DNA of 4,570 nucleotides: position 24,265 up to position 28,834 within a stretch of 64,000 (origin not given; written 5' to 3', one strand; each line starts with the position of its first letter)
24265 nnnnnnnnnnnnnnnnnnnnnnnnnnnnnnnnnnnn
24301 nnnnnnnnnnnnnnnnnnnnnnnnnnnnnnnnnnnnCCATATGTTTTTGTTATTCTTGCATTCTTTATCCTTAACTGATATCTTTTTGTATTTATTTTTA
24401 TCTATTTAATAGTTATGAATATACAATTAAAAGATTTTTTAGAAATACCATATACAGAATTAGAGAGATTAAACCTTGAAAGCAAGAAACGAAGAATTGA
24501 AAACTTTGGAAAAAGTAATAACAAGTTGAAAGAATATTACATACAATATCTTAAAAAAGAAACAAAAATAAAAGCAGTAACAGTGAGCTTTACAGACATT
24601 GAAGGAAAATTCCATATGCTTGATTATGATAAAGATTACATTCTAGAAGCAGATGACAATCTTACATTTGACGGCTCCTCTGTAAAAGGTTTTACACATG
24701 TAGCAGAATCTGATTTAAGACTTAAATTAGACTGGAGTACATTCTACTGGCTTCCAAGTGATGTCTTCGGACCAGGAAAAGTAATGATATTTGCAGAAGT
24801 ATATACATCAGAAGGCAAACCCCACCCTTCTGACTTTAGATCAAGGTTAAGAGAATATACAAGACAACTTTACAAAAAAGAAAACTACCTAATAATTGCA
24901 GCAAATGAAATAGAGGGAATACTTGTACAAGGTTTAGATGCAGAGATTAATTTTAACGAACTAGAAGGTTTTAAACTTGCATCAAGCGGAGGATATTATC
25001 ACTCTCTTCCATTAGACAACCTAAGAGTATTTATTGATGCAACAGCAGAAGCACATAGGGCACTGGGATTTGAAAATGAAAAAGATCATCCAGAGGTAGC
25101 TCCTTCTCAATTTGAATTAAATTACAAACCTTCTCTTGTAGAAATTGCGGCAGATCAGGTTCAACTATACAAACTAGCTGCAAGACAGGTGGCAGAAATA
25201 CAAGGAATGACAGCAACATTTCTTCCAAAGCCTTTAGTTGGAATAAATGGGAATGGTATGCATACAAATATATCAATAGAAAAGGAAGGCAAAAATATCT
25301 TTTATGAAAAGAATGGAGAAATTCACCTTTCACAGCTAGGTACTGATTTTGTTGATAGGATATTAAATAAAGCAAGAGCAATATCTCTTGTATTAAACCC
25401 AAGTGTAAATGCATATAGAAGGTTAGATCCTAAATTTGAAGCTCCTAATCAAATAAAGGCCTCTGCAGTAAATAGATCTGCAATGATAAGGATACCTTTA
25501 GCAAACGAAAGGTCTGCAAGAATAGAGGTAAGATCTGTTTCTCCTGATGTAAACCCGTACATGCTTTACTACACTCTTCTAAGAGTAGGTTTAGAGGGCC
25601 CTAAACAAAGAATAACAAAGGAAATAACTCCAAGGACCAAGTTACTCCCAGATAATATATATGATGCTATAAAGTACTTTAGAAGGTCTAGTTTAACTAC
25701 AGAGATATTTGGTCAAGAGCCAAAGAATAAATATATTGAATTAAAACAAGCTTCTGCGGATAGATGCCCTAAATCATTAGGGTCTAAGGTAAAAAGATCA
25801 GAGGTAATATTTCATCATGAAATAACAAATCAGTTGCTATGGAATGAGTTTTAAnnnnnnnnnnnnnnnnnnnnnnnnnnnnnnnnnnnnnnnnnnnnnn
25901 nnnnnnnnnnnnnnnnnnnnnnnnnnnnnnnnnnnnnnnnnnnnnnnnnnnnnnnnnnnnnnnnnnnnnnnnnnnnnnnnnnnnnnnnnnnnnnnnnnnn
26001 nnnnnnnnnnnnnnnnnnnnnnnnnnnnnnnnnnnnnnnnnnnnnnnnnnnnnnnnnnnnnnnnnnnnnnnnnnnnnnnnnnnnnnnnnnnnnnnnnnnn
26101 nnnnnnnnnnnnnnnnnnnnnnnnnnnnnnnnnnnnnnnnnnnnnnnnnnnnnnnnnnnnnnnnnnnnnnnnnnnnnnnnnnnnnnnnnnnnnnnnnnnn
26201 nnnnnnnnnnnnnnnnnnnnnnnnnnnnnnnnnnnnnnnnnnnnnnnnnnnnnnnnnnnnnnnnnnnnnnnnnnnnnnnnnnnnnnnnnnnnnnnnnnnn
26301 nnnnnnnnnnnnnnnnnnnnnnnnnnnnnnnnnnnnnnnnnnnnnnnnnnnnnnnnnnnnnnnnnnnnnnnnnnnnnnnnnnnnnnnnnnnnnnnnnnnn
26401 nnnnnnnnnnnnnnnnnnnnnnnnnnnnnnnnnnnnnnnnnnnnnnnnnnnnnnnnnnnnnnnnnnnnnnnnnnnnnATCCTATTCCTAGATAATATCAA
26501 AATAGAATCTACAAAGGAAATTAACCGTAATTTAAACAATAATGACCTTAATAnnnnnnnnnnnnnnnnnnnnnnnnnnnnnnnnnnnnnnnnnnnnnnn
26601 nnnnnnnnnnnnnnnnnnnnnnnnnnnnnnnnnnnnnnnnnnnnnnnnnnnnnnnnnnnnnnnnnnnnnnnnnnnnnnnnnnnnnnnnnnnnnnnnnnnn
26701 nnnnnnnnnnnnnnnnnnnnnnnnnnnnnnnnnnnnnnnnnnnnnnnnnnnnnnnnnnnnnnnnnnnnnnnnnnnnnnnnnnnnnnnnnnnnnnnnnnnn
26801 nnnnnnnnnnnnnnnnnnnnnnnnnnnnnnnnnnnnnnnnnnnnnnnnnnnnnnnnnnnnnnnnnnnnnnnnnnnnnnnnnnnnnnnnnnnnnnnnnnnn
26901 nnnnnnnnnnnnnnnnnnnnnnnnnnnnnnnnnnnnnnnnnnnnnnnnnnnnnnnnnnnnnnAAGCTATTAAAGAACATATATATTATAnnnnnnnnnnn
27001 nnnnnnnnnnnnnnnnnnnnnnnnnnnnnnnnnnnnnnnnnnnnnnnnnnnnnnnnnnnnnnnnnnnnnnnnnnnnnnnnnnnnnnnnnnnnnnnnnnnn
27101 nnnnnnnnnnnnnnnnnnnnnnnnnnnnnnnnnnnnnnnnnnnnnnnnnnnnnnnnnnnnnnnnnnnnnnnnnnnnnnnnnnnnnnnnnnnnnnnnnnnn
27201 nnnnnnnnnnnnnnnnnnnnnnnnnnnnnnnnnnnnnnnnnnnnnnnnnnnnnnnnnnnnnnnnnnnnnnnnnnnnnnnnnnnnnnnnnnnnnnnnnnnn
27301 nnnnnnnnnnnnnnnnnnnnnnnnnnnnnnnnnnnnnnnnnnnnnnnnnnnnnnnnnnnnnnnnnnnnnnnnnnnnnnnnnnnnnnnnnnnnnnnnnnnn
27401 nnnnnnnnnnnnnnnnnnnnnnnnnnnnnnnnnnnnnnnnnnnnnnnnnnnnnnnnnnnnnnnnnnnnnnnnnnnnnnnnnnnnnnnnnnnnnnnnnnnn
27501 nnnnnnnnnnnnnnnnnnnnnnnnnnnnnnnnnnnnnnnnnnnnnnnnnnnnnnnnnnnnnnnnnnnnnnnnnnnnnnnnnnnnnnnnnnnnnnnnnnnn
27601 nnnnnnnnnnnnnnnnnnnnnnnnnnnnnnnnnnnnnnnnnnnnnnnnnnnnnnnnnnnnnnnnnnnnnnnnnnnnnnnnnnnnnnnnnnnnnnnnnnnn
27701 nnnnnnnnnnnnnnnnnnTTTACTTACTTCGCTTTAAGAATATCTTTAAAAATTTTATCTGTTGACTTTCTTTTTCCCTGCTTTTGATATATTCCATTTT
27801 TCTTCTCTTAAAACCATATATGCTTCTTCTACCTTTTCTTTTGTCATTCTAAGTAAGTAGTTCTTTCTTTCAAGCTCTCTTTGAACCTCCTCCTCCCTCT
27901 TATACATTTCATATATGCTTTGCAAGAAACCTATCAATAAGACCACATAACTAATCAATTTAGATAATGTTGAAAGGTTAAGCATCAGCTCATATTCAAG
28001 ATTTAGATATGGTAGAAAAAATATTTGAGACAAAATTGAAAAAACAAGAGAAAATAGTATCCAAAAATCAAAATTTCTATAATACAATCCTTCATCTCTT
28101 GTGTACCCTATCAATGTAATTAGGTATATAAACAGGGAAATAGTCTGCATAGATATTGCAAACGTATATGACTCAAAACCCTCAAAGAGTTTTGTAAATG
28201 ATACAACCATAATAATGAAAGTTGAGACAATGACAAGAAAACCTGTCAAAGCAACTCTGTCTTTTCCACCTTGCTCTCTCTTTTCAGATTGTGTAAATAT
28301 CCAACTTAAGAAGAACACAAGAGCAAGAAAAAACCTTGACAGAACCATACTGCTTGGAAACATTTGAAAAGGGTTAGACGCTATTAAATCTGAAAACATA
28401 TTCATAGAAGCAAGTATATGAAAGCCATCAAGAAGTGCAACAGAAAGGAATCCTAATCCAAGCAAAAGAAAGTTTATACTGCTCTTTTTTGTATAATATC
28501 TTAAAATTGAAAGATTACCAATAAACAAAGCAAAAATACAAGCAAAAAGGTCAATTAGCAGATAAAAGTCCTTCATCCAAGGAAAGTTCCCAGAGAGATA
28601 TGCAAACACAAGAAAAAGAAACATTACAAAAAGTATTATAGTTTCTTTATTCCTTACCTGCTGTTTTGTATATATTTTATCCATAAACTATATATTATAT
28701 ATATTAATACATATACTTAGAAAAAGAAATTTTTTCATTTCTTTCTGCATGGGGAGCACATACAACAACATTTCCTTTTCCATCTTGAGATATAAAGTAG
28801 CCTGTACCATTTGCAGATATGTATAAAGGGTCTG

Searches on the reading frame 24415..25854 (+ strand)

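Call 10: search_protein_families(library=pfam, proteins=[window:24415-25854:+], max_evalue=0.001)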
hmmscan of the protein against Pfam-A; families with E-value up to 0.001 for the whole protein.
window:24415-25854:+ (479 aa): 2 families
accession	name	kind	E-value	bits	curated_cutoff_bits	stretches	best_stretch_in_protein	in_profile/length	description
PF00120.29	Gln-synt_C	-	2.4e-70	237.7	24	1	141-450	4-331/344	Glutamine synthetase, catalytic domain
PF03951.24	Gln-synt_N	-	2.3e-14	53.2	33.4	1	52-131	2-81/82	Glutamine synthetase, beta-Grasp domain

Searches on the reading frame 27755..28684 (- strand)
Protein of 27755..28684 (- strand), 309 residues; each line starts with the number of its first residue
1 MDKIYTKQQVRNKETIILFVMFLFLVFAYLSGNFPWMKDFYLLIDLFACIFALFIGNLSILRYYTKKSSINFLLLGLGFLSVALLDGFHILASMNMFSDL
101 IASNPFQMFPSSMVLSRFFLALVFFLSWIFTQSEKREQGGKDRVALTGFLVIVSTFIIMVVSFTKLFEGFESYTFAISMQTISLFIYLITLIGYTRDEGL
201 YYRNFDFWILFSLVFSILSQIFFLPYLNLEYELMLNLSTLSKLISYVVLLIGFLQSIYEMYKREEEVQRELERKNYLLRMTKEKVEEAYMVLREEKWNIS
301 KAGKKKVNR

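Call 11: search_protein_families(library=pfam, proteins=[window:27755-28684:-], max_evalue=0.001)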
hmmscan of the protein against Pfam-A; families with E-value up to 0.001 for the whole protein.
window:27755-28684:- (309 aa): 1 family
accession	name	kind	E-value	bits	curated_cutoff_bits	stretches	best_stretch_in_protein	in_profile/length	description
PF17159.10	MASE3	-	6.5e-14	52.5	31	1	40-254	9-219/226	Membrane-associated sensor domain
